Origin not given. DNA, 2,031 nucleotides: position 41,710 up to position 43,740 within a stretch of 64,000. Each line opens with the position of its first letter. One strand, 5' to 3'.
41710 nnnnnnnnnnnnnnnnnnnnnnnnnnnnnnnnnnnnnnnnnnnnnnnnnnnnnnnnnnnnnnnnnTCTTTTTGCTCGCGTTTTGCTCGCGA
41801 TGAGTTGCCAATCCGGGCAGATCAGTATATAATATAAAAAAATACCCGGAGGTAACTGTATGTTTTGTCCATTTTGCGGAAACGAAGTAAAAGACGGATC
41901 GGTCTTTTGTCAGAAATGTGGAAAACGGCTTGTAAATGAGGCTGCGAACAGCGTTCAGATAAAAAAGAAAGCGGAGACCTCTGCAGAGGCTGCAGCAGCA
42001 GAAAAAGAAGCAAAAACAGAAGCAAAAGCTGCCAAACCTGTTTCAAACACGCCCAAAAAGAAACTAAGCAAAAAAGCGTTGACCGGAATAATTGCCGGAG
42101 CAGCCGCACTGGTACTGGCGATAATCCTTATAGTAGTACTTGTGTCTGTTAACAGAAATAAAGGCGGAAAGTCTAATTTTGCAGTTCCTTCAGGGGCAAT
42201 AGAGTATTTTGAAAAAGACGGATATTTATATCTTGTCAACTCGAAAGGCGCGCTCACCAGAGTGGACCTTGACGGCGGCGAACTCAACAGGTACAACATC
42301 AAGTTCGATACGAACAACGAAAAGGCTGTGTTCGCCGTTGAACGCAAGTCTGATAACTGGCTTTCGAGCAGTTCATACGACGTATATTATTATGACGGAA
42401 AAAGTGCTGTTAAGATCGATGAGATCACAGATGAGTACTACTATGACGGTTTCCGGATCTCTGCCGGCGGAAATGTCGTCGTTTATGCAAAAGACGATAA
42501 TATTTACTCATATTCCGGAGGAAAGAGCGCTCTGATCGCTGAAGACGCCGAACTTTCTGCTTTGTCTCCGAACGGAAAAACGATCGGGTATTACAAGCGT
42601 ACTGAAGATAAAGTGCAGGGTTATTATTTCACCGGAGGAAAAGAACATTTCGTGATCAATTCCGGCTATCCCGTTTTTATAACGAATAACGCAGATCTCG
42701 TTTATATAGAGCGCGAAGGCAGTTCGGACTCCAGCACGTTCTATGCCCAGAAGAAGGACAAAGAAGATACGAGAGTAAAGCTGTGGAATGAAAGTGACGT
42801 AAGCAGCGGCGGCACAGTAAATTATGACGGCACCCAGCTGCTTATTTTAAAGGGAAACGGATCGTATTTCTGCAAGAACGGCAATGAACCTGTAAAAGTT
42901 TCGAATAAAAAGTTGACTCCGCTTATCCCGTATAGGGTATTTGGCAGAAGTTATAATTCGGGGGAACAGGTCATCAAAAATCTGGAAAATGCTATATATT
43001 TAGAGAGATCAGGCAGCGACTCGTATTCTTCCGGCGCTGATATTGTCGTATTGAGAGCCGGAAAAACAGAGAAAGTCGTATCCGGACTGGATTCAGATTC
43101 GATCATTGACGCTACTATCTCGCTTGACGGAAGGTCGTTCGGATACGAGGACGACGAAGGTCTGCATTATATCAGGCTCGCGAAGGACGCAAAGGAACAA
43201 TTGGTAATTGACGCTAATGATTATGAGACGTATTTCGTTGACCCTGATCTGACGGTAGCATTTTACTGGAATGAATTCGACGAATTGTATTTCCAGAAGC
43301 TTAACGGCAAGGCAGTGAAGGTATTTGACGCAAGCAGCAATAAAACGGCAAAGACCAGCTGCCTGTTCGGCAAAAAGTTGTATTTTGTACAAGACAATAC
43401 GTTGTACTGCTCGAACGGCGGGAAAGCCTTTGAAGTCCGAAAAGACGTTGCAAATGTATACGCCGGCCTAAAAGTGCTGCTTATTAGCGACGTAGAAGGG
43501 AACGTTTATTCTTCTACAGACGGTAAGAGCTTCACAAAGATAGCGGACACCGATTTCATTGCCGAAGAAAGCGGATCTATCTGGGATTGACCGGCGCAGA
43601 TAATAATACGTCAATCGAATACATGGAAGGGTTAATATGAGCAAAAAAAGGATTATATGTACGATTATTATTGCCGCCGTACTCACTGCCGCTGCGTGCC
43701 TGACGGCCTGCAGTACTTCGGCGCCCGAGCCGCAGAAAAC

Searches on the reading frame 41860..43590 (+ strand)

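Call 3: search_protein_families(library=pfam, proteins=[window:41860-43590:+], max_evalue=0.01)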
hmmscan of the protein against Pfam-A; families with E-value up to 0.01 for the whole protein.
window:41860-43590:+ (576 aa): 5 families
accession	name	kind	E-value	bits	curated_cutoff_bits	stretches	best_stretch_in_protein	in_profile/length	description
PF13240.11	Zn_Ribbon_1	-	2.2e-07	30.9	25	1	2-24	1-23/23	zinc-ribbon domain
PF12773.13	DZR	-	0.00013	22.5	27.3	1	3-25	1-23/45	Double zinc ribbon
PF13248.11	Zn_ribbon_3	-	0.00031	20.6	27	1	3-24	5-26/26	zinc-ribbon domain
PF20097.4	DUF6487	-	0.0097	16.7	24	0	3-27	1-14/67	Domain of unknown function (DUF6487)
PF24463.1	DUF7577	-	0.0098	15.9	28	0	2-24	4-26/27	Domain of unknown function (DUF7577)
